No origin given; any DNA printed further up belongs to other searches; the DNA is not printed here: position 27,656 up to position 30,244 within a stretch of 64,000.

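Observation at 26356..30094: Carbon-nitrogen hydrolase, HEAT-repeat protein and heparinase-II/III-like 762-aa protein embedded in a glycan operon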

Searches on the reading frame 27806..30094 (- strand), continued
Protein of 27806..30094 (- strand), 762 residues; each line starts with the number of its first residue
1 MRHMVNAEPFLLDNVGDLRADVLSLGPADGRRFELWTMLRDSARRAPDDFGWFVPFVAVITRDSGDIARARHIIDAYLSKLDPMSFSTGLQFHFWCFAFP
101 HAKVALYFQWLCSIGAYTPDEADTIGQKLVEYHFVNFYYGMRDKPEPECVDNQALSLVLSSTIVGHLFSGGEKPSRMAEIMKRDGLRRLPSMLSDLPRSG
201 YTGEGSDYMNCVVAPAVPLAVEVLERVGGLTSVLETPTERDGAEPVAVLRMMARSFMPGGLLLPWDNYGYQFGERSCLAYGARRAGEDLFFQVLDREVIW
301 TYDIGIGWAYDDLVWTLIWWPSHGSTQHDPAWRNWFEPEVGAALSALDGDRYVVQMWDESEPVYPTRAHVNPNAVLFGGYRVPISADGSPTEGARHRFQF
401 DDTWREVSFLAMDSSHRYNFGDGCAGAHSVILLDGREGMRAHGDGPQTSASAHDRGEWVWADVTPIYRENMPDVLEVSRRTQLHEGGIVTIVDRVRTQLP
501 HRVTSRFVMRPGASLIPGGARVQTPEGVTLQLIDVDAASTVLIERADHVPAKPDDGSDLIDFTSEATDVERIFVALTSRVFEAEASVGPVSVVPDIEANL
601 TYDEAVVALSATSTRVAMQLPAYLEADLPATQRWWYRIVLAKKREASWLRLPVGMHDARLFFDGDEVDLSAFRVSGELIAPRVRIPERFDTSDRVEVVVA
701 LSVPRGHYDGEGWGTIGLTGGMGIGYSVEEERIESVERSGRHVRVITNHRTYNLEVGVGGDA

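Call 51: search_protein_families(library=pfam, proteins=[L012:7777-10017:+, L012:16201-17454:+, L012:19576-20634:+, L017:19139-21481:+, L015:15689-16810:+, L015:16807-18564:+, L015:18798-21101:+, L015:30-2774:+, L015:2829-4022:+, L015:4880-6103:+], max_evalue=0.001)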
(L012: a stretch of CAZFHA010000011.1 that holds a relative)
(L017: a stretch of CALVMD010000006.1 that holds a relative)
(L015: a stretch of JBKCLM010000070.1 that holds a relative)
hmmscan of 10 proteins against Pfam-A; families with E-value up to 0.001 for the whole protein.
L012:7777-10017:+ (746 aa): 0 families

L012:16201-17454:+ (417 aa): 1 family
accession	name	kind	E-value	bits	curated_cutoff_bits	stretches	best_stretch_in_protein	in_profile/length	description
PF07690.21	MFS_1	-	3.6e-11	43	33.4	2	20-291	6-268/347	Major Facilitator Superfamily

L012:19576-20634:+ (352 aa): 1 family
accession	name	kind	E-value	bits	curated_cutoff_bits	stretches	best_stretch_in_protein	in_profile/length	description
PF01208.23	URO-D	-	7.2e-24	84.9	23.9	1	176-340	175-337/346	Uroporphyrinogen decarboxylase (URO-D)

L017:19139-21481:+ (780 aa): 2 families
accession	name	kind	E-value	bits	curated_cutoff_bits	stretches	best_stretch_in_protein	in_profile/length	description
PF16335.10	GtaA_6_Hairpin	-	2.6e-14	53.7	24.9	1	397-578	42-224/343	Glutaminase A six helical-hairpin domain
PF03512.19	Glyco_hydro_52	-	2.6e-08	33.7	25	1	313-424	230-342/413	Glycosyl hydrolase family 52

L015:15689-16810:+ (373 aa): 4 families
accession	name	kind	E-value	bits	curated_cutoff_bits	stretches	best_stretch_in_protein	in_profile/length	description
PF00072.30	Response_reg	-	6.8e-26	91.1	30.2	1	25-134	1-107/111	Response regulator receiver domain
PF12833.13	HTH_18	-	1.1e-17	64.6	33.6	1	289-367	1-78/80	Helix-turn-helix domain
PF00165.29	HTH_AraC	-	2.2e-13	50.4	26.6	1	335-367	10-41/42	Bacterial regulatory helix-turn-helix proteins, AraC family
PF09486.15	HrpB7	-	0.00053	20.9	29.7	1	246-349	20-122/157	Bacterial type III secretion protein (HrpB7)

L015:16807-18564:+ (585 aa): 1 family
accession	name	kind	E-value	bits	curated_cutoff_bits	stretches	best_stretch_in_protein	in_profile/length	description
PF06580.19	His_kinase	-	1.7e-25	89.5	25.2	1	384-460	1-78/81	Histidine kinase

L015:18798-21101:+ (767 aa): 1 family
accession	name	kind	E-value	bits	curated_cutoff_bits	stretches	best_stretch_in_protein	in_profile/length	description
PF03030.21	H_PPase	-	5.9e-250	831.8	29.7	1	24-723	1-645/645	Inorganic H+ pyrophosphatase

L015:30-2774:+ (914 aa): 2 families
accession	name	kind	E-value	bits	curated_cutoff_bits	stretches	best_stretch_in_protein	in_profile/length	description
PF00311.23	PEPcase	-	0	1052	22.4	1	1-914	8-919/919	Phosphoenolpyruvate carboxylase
PF14010.12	PEPcase_2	-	0.00019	20.5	25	1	516-614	168-258/493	Phosphoenolpyruvate carboxylase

L015:2829-4022:+ (397 aa): 1 family
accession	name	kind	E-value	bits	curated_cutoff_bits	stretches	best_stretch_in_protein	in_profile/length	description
PF02515.22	CoA_transf_3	-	2.4e-134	448.5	23.3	1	5-372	1-366/366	CoA-transferase family III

L015:4880-6103:+ (407 aa): 1 family
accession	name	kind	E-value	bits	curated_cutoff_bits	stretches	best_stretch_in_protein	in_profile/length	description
PF02515.22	CoA_transf_3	-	1.5e-130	436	23.3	1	15-382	1-366/366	CoA-transferase family III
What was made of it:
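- An epimerase makes little sense as the only large enzyme of a catabolic import cassette (call 51).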

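Call 77: find_encoding_contigs(protein=P0004, flank=8000, max_places=2)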
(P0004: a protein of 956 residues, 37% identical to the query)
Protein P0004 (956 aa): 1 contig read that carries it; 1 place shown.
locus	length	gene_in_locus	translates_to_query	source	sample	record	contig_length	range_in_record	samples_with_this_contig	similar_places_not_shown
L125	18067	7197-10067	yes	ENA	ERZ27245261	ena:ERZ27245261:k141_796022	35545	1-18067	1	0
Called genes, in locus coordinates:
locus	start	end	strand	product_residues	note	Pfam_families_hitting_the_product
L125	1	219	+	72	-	?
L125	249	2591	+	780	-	PF13205:Big_5 (weak)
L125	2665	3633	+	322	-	PF00528:BPD_transp_1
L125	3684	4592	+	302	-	PF00528:BPD_transp_1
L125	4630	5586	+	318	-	PF01208:URO-D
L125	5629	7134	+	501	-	PF01547:SBP_bac_1, PF12010:DUF3502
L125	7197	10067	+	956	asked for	PF02985:HEAT (faint), PF13646:HEAT_2, PF07940:Hepar_II_III_C (weak)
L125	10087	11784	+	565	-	PF00672:HAMP (weak), PF18947:HAMP_2 (weak), PF06580:His_kinase, PF02518:HATPase_c (weak)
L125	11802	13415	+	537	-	PF00072:Response_reg, PF12833:HTH_18, PF00165:HTH_AraC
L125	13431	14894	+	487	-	PF01301:Glyco_hydro_35 (faint), PF18120:DUF5597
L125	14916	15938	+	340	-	PF07470:Glyco_hydro_88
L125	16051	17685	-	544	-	PF03747:ADP_ribosyl_GH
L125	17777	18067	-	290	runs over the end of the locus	PF07833:Cu_amine_oxidN1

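Call 78: find_encoding_contigs(protein=P0032, flank=8000, max_places=2)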
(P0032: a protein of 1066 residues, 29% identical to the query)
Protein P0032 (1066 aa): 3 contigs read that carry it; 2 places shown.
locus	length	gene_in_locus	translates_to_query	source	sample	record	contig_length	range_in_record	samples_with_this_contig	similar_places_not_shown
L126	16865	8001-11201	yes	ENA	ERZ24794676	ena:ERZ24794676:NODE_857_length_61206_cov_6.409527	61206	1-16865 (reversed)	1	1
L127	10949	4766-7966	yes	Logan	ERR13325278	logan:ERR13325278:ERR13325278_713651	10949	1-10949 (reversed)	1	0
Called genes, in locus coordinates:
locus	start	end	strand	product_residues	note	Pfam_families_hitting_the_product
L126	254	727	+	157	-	-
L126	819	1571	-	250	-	PF00106:adh_short, PF08659:KR, PF13561:adh_short_C2, PF23441:SDR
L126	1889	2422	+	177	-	PF13480:Acetyltransf_6 (weak), PF13302:Acetyltransf_3, PF13527:Acetyltransf_9 (weak), PF13673:Acetyltransf_10, PF00583:Acetyltransf_1, PF13420:Acetyltransf_4 (weak), PF13508:Acetyltransf_7, PF08445:FR47, +1 more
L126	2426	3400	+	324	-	PF00490:ALAD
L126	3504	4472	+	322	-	PF00005:ABC_tran, PF13304:AAA_21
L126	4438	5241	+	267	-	PF12730:ABC2_membrane_4, PF12679:ABC2_membrane_2 (faint), PF10920:DUF2705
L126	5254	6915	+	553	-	PF01839:FG-GAP (faint), PF13517:FG-GAP_3 (weak)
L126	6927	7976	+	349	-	PF08240:ADH_N, PF00107:ADH_zinc_N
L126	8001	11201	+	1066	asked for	PF13646:HEAT_2, PF03130:HEAT_PBS (faint), PF13646:HEAT_2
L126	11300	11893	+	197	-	PF00730:HhH-GPD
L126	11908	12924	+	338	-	PF00586:AIRS, PF02769:AIRS_C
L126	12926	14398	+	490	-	PF00370:FGGY_N, PF02782:FGGY_C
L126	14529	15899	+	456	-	PF04893:Yip1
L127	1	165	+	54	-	?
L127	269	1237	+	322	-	PF00005:ABC_tran, PF13304:AAA_21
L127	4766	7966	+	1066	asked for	PF13646:HEAT_2, PF03130:HEAT_PBS (faint), PF13646:HEAT_2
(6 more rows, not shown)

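Call 79: find_encoding_contigs(protein=P0018, flank=8000, max_places=2)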
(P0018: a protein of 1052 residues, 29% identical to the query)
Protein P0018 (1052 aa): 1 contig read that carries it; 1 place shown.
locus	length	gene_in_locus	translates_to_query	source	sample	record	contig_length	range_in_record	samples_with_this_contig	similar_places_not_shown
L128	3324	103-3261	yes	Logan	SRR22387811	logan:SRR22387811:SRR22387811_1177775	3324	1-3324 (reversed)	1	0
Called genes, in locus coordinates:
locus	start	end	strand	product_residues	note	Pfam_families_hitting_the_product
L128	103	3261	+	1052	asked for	PF13646:HEAT_2 (weak), PF03130:HEAT_PBS (faint), PF13646:HEAT_2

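Call 90: find_encoding_contigs(protein=P0005, flank=9000, max_places=2)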
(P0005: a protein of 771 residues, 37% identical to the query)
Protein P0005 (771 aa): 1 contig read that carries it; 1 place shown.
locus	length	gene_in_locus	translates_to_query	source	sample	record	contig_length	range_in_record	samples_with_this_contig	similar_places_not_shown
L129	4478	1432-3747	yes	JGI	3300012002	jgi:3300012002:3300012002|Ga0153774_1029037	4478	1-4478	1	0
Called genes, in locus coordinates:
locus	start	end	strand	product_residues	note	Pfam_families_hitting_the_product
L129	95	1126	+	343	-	PF01436:NHL (faint)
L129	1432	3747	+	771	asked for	-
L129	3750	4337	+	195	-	PF13646:HEAT_2, PF13513:HEAT_EZ (weak)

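Call 91: find_encoding_contigs(protein=P0011, flank=9000, max_places=2)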
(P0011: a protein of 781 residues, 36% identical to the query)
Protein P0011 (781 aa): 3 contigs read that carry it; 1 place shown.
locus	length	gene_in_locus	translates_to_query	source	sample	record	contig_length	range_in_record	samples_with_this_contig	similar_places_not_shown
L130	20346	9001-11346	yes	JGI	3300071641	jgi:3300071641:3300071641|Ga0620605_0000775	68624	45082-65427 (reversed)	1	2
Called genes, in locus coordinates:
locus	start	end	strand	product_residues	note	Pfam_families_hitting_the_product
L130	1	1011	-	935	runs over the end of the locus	PF01074:Glyco_hydro_38N, PF09261:Alpha-mann_mid, PF07748:Glyco_hydro_38C, PF17677:Glyco_hydro38C2 (weak)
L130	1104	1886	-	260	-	PF07963:N_methyl (weak)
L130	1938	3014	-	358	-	PF00392:GntR, PF13377:Peripla_BP_3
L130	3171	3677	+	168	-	-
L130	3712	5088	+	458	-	-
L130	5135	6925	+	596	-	-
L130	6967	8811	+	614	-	PF19773:DUF6259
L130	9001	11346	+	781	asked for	-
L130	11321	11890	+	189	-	PF13646:HEAT_2 (faint)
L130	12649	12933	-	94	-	-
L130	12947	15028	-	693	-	PF00239:Resolvase, PF07508:Recombinase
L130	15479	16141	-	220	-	PF00589:Phage_integrase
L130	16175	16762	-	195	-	PF02899:Phage_int_SAM_1 (faint)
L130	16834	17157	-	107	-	PF12728:HTH_17 (weak)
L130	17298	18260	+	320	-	-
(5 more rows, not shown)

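Call 92: find_encoding_contigs(protein=P0012, flank=9000, max_places=2)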
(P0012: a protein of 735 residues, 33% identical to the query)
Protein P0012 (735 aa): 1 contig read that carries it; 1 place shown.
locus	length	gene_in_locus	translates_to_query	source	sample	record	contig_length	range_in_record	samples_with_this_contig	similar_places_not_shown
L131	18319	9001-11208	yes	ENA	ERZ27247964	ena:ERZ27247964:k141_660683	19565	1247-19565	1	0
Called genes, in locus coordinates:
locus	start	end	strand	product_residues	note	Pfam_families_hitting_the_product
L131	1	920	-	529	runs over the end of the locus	PF25145:NfeD1b_N, PF24961:NfeD_membrane, PF01957:NfeD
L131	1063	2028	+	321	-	PF04055:Radical_SAM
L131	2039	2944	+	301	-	PF23023:Anti-Pycsar_Apyc1, PF00753:Lactamase_B (weak), PF12706:Lactamase_B_2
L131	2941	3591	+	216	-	PF24894:Hexapep_GlmU (faint), PF00132:Hexapep (weak), PF25084:LbH_EIF2B, PF25087:GMPPB_C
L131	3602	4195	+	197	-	PF03602:Cons_hypoth95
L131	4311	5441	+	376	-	PF00072:Response_reg, PF02518:HATPase_c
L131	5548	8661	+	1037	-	PF01074:Glyco_hydro_38N, PF09261:Alpha-mann_mid, PF07748:Glyco_hydro_38C, PF17677:Glyco_hydro38C2 (weak)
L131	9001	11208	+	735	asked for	-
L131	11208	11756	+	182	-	PF02985:HEAT (faint), PF03130:HEAT_PBS (faint), PF13646:HEAT_2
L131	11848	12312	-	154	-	-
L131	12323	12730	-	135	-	PF02472:ExbD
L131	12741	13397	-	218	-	PF01618:MotA_ExbB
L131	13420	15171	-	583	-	PF13424:TPR_12 (faint), PF13428:TPR_14 (faint), PF13432:TPR_16 (faint), PF14559:TPR_19 (faint), PF12895:ANAPC3 (faint), PF00515:TPR_1 (faint), PF07719:TPR_2 (faint), PF13174:TPR_6 (faint), +1 more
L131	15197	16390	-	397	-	PF13709:DUF4159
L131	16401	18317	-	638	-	?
